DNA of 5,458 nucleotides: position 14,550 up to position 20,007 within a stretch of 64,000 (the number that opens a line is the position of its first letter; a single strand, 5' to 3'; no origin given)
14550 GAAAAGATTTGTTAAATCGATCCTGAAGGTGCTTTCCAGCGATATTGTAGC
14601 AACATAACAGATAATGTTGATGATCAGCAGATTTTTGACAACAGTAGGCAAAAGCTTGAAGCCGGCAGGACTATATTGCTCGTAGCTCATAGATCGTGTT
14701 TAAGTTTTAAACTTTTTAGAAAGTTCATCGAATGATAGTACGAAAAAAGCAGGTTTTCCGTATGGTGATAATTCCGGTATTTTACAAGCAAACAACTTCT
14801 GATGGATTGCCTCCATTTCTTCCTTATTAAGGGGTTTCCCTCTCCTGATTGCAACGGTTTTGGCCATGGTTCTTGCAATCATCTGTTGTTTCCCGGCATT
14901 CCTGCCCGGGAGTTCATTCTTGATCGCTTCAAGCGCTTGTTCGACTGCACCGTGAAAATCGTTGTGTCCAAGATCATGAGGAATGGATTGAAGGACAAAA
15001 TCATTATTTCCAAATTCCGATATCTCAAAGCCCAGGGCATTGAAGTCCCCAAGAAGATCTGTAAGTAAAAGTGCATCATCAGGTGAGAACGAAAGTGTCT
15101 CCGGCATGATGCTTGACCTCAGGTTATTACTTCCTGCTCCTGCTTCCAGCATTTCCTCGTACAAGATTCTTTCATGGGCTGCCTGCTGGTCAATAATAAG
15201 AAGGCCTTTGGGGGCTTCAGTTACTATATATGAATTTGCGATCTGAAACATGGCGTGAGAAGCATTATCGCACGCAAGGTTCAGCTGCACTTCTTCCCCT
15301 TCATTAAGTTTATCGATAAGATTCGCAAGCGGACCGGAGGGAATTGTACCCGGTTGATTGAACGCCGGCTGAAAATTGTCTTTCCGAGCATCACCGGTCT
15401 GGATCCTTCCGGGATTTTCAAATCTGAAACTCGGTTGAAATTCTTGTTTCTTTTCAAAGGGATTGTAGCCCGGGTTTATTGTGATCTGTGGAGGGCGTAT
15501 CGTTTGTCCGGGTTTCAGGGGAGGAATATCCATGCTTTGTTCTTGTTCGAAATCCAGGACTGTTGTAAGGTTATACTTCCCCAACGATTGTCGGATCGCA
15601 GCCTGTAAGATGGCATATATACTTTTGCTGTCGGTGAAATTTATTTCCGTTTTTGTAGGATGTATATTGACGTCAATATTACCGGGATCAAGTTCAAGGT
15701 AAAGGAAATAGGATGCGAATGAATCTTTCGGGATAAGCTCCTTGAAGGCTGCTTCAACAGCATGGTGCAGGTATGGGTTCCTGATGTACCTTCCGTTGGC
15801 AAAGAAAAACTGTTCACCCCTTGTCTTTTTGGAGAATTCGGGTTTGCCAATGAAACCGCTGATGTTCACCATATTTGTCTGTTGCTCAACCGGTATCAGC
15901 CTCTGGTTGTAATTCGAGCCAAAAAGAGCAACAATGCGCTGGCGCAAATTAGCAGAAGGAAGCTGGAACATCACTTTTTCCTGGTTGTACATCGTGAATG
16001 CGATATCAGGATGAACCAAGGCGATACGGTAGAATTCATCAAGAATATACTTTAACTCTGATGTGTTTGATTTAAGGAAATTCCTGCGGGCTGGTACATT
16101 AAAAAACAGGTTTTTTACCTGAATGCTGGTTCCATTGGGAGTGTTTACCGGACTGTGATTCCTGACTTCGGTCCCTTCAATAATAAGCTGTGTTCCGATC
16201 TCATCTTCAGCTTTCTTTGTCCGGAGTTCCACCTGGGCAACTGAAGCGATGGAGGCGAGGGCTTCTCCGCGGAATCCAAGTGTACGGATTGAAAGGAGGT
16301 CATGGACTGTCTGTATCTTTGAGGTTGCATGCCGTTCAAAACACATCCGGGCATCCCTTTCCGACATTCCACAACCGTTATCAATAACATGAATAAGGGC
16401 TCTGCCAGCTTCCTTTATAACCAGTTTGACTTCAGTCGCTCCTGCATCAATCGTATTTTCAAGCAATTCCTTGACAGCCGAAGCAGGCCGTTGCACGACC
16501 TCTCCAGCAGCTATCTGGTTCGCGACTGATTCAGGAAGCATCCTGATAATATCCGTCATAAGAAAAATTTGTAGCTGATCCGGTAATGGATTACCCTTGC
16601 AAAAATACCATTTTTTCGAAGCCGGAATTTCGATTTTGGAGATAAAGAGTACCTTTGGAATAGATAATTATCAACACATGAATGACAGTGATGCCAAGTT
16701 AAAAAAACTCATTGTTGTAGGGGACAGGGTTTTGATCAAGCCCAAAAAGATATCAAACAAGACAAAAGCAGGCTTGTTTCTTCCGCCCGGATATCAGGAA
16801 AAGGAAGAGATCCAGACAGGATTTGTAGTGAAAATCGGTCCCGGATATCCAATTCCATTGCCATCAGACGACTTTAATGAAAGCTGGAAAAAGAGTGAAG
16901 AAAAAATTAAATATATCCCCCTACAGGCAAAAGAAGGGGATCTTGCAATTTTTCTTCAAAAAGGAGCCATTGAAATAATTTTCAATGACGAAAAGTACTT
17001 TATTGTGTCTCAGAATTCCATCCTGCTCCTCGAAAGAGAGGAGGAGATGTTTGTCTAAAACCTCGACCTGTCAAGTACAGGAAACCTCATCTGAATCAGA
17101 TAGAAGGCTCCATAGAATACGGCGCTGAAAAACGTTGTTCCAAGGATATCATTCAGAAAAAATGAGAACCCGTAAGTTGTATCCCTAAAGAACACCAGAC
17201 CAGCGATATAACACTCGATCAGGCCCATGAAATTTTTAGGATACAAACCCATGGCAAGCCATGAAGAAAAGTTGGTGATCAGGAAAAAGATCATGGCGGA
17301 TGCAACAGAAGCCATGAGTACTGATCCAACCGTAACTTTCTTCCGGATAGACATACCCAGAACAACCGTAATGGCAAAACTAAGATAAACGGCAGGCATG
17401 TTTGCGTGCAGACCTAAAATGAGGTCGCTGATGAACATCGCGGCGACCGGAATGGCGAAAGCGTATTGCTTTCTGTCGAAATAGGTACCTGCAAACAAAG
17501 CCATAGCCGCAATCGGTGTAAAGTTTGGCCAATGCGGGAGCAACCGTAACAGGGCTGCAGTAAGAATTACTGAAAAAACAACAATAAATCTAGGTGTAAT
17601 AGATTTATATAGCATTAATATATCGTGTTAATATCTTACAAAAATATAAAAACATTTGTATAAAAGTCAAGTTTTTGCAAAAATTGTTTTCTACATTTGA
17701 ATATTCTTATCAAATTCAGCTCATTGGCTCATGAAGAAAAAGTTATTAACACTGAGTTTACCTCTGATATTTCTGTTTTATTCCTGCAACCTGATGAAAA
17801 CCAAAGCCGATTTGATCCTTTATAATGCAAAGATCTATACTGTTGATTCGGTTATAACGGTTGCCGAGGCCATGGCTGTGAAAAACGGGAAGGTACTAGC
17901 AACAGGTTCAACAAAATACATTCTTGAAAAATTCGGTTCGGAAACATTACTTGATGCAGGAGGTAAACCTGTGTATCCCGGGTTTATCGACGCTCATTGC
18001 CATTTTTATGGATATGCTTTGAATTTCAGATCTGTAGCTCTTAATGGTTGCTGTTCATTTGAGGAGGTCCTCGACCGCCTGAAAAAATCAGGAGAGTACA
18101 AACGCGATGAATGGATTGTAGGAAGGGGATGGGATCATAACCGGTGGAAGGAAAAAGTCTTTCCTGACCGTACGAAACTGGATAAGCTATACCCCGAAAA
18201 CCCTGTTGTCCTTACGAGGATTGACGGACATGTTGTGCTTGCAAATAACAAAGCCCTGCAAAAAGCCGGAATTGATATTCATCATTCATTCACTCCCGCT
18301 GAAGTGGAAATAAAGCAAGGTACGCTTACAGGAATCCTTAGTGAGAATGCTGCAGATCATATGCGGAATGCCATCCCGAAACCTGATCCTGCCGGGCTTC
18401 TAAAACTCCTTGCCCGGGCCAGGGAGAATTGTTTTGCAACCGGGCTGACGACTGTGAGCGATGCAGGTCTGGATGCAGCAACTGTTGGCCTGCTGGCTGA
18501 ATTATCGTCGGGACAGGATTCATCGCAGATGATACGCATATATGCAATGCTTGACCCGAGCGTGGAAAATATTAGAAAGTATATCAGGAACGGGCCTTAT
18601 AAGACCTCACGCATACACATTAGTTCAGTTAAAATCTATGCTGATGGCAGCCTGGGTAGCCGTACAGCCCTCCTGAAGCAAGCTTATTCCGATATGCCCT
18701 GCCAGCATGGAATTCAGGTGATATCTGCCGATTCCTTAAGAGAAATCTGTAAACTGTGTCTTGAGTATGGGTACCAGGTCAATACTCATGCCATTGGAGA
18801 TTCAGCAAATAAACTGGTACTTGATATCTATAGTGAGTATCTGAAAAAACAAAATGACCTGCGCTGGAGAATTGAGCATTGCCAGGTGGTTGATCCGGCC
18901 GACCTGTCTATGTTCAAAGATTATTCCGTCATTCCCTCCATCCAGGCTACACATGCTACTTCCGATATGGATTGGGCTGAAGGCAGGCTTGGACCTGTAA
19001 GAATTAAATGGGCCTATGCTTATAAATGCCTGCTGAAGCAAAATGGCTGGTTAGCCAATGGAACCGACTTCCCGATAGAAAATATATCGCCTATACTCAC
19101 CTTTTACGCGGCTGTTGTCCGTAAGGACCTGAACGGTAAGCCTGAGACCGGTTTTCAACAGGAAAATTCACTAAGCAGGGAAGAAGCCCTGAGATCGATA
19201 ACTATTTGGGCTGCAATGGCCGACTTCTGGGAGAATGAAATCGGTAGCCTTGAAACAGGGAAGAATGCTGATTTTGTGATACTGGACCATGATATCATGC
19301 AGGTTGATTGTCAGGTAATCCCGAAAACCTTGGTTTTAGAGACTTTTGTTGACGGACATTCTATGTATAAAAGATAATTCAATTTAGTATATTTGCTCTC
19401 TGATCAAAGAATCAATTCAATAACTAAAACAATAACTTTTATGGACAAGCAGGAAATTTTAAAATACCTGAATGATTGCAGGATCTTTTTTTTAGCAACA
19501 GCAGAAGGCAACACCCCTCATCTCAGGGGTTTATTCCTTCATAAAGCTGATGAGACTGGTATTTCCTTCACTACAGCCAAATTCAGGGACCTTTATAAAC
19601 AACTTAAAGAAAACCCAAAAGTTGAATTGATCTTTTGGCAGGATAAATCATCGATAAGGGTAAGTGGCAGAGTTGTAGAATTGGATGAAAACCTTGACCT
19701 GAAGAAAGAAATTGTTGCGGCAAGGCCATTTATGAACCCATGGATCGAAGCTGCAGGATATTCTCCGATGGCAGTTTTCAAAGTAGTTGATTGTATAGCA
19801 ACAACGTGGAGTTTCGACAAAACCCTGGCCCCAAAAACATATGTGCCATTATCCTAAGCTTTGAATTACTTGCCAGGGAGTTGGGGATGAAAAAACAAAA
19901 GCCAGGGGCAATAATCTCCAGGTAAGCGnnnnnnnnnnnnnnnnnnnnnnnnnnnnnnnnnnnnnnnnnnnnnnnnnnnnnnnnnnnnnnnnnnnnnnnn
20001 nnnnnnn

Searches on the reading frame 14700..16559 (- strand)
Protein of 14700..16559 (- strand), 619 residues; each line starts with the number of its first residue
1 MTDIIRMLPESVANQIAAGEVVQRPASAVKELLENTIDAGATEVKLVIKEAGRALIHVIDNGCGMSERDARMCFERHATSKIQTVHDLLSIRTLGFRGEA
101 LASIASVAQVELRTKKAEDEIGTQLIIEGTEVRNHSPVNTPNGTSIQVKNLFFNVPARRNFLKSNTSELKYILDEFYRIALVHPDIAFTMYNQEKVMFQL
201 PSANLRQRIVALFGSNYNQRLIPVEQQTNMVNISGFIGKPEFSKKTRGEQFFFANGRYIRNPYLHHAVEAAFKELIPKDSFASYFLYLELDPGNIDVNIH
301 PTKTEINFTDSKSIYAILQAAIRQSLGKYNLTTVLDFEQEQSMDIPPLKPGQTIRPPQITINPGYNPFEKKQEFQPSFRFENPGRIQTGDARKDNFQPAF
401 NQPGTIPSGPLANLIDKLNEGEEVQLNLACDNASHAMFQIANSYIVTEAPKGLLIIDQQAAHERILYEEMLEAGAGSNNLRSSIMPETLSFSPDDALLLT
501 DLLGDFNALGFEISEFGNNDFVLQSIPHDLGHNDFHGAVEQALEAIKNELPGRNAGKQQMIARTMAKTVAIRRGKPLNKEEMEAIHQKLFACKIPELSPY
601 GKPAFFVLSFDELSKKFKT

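Call 8: search_protein_families(library=pfam, proteins=[window:14700-16559:-], max_evalue=0.001)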
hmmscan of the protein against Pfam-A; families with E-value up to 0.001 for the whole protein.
window:14700-16559:- (619 aa): 4 families
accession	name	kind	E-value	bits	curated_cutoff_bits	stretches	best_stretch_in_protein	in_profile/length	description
PF01119.25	DNA_mis_repair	-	8.2e-36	122.7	26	1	210-326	2-118/119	DNA mismatch repair protein, C-terminal domain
PF08676.16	MutL_C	-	1.7e-26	93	25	1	438-577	2-142/142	MutL C terminal dimerisation domain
PF13589.12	HATPase_c_3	-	9.8e-13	48.7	25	1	26-147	4-125/137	Histidine kinase-, DNA gyrase B-, and HSP90-like ATPase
PF02518.31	HATPase_c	-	3e-07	31.3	26.4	1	24-79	5-63/111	Histidine kinase-, DNA gyrase B-, and HSP90-like ATPase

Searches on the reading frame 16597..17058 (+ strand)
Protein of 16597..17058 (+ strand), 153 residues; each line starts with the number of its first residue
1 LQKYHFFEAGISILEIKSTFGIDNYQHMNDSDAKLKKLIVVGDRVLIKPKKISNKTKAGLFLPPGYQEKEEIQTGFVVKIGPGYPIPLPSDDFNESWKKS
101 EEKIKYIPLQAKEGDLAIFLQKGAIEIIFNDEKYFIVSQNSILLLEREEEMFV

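Call 8: search_protein_families(library=pfam, proteins=[window:16597-17058:+], max_evalue=0.001)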
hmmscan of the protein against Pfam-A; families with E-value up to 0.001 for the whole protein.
window:16597-17058:+ (153 aa): 1 family
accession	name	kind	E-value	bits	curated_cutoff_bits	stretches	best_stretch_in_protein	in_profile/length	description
PF00166.26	Cpn10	-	2e-13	50.6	21.1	1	38-84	2-46/93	Chaperonin 10 Kd subunit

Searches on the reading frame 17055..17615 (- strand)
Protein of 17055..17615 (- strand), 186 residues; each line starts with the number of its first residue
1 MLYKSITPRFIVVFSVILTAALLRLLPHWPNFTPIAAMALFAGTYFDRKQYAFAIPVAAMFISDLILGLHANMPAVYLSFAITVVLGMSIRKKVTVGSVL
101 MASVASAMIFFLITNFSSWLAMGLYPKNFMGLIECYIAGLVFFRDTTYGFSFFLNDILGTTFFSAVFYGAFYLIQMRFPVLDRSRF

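Call 8: search_protein_families(library=pfam, proteins=[window:17055-17615:-], max_evalue=0.001)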
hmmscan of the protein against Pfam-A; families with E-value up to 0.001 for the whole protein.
window:17055-17615:- (186 aa): 1 family
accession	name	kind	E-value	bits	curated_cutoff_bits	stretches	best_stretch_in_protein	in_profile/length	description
PF20221.3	DUF6580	-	1.2e-51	175.6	27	1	5-180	2-161/162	Family of unknown function (DUF6580)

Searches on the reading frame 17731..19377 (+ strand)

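Call 8: search_protein_families(library=pfam, proteins=[window:17731-19377:+], max_evalue=0.001)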
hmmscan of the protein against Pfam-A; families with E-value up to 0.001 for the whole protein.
window:17731-19377:+ (548 aa): 2 families
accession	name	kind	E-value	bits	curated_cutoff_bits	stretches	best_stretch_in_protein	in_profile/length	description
PF07969.17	Amidohydro_3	-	3.5e-85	287.7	29.7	1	74-545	3-471/472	Amidohydrolase family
PF01979.26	Amidohydro_1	-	1e-12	48.5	25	1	325-535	126-339/345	Amidohydrolase family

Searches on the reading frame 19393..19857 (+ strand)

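Call 8: search_protein_families(library=pfam, proteins=[window:19393-19857:+], max_evalue=0.001)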
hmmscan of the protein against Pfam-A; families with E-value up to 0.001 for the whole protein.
window:19393-19857:+ (154 aa): 1 family
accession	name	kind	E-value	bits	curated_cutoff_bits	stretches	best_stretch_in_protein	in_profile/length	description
PF01243.27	PNPOx_N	-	2.5e-12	47.7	28.1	1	19-107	2-85/120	Pyridoxamine 5'-phosphate oxidase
